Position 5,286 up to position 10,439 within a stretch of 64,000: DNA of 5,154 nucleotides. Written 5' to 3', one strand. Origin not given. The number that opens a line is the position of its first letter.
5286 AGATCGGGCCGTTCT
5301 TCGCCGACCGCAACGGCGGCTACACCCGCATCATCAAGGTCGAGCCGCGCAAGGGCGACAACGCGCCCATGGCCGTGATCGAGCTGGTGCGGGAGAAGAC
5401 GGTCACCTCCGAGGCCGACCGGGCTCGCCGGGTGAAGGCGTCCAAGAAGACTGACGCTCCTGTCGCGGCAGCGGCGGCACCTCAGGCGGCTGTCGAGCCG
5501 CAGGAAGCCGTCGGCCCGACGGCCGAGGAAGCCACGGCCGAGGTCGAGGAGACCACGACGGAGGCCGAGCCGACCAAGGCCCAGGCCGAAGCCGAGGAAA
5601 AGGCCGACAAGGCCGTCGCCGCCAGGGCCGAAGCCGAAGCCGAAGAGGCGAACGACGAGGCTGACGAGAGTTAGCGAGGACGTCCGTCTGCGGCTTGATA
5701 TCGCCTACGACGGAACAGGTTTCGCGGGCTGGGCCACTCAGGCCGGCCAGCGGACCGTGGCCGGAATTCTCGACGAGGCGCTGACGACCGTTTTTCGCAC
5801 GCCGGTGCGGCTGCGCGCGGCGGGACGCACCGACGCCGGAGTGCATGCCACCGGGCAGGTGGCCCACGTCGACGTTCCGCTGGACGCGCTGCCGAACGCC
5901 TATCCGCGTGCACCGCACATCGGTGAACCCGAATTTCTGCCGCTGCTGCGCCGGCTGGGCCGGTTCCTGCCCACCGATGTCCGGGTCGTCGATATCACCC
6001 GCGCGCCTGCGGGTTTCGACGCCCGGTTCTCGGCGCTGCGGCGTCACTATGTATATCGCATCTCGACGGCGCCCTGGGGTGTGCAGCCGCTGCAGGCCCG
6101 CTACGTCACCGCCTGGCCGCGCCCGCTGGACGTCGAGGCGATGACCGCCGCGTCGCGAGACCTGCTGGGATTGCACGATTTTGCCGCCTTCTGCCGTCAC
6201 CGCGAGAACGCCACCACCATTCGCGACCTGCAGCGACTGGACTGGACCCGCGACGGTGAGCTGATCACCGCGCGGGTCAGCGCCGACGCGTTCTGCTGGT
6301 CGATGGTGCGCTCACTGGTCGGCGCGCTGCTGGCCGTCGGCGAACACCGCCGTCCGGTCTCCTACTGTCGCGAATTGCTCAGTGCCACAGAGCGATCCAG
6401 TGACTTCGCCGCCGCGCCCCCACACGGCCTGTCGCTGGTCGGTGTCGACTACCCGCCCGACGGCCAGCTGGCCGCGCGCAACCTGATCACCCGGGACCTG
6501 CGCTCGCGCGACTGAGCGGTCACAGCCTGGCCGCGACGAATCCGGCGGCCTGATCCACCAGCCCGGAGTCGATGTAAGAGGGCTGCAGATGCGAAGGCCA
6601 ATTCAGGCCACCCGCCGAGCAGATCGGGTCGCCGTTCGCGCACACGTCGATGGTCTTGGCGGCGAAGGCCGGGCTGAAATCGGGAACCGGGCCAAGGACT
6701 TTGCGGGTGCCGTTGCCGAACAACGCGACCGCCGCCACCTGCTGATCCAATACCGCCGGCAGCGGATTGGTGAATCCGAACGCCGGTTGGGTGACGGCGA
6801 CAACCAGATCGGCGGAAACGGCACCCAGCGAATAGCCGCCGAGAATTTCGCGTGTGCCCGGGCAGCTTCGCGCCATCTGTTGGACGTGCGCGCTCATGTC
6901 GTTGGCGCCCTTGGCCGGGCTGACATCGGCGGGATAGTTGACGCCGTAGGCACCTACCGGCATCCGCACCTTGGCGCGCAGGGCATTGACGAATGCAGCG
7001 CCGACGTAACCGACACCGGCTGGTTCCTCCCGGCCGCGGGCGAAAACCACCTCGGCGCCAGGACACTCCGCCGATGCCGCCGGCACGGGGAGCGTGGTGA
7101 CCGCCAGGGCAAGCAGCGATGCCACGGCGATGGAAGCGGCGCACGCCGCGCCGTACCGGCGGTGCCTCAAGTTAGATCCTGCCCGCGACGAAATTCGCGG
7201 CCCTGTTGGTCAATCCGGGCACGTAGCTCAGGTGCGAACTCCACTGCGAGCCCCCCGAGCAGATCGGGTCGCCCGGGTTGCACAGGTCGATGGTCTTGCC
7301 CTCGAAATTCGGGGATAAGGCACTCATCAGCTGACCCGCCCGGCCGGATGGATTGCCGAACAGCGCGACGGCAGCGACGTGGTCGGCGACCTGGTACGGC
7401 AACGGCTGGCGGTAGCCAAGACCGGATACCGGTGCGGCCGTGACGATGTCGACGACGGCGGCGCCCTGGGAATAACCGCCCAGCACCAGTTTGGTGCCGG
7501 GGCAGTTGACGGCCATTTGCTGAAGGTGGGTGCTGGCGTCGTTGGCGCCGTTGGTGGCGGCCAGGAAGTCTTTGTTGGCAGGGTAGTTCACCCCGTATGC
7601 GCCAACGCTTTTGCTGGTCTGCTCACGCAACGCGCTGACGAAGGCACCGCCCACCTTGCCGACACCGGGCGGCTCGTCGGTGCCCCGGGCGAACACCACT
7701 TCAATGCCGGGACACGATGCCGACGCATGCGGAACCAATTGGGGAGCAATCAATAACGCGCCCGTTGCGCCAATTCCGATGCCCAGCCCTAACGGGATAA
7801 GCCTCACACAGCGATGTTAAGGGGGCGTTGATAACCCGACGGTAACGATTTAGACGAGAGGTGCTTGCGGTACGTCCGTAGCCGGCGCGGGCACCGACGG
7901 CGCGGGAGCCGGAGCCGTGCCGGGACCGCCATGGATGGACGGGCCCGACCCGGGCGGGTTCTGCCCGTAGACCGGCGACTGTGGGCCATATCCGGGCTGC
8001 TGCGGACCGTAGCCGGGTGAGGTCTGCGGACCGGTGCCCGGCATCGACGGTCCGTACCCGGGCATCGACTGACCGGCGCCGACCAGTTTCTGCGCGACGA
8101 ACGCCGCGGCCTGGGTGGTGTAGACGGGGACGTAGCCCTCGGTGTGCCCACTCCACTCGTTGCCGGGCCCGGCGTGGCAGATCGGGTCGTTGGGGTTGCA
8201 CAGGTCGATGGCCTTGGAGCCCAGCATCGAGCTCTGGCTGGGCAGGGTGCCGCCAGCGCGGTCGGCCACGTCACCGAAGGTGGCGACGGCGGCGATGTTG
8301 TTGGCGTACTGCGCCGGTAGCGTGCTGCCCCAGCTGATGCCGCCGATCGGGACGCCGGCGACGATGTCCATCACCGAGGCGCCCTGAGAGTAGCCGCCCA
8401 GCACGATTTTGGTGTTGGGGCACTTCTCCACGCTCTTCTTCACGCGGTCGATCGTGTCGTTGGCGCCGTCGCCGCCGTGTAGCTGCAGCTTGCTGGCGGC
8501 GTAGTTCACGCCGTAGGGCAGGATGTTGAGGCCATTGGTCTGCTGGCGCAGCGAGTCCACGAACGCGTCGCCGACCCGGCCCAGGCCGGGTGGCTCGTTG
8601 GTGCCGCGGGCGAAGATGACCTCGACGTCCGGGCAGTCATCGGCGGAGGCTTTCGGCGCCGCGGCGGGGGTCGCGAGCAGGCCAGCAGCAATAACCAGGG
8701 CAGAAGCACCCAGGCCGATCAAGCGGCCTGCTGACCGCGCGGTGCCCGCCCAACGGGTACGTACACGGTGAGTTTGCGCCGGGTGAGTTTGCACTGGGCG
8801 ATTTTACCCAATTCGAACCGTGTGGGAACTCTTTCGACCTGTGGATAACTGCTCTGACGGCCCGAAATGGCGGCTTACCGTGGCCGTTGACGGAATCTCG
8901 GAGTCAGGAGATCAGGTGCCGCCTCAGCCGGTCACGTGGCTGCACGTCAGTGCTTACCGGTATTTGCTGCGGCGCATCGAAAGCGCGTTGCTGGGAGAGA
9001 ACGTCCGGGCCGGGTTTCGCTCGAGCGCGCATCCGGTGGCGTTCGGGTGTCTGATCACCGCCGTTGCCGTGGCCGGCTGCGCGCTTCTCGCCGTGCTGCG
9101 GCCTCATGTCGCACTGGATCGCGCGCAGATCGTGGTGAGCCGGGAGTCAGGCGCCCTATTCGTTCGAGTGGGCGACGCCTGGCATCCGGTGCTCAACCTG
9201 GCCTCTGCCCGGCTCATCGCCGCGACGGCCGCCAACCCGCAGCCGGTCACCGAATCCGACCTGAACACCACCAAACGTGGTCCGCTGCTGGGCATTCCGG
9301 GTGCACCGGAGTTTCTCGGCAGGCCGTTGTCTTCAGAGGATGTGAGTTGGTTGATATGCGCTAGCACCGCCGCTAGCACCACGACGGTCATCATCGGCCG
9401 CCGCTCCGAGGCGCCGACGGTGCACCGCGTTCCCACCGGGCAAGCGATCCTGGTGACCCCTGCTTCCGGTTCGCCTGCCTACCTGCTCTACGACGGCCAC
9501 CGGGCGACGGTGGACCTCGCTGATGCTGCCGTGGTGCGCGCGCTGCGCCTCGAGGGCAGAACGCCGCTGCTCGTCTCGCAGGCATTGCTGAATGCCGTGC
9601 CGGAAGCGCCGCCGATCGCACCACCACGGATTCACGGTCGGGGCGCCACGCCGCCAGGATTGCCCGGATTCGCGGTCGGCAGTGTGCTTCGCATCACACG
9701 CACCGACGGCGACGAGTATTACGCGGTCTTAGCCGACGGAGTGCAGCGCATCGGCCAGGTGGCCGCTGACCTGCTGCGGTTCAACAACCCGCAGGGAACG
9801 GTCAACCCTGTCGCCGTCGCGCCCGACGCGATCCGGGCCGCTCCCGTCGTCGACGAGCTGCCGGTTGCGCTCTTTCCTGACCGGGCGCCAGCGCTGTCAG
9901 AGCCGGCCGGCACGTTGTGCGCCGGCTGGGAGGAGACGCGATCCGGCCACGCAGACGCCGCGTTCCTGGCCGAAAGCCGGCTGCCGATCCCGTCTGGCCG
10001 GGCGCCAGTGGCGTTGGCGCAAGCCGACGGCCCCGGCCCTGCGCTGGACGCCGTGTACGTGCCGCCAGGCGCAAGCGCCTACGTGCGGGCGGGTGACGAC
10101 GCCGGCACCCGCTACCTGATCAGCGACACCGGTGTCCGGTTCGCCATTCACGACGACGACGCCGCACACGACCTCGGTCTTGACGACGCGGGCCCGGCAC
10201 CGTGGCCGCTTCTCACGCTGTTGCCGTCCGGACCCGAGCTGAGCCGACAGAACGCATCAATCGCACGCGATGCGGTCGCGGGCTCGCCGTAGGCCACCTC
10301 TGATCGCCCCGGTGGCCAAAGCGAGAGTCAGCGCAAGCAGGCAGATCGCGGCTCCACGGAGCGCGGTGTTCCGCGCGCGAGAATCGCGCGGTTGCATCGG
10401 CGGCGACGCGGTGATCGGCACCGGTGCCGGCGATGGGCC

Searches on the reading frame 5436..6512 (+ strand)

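Call 25: search_protein_families(library=pfam, proteins=[window:5436-6512:+], max_evalue=0.001)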
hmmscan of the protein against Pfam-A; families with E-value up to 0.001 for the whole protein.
window:5436-6512:+ (359 aa): 1 family
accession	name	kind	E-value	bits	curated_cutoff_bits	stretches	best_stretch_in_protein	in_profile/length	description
PF01416.25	PseudoU_synth_1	-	1.1e-33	116.4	23.3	2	239-340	1-108/108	tRNA pseudouridine synthase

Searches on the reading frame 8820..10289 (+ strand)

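Call 25: search_protein_families(library=pfam, proteins=[window:8820-10289:+], max_evalue=0.001)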
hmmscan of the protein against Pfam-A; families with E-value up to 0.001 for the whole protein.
window:8820-10289:+ (490 aa): 1 family
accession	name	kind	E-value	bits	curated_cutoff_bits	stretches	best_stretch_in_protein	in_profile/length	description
PF05108.18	T7SS_ESX1_EccB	-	1e-144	483.2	27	1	36-487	2-473/474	Type VII secretion system ESX-1, transport TM domain B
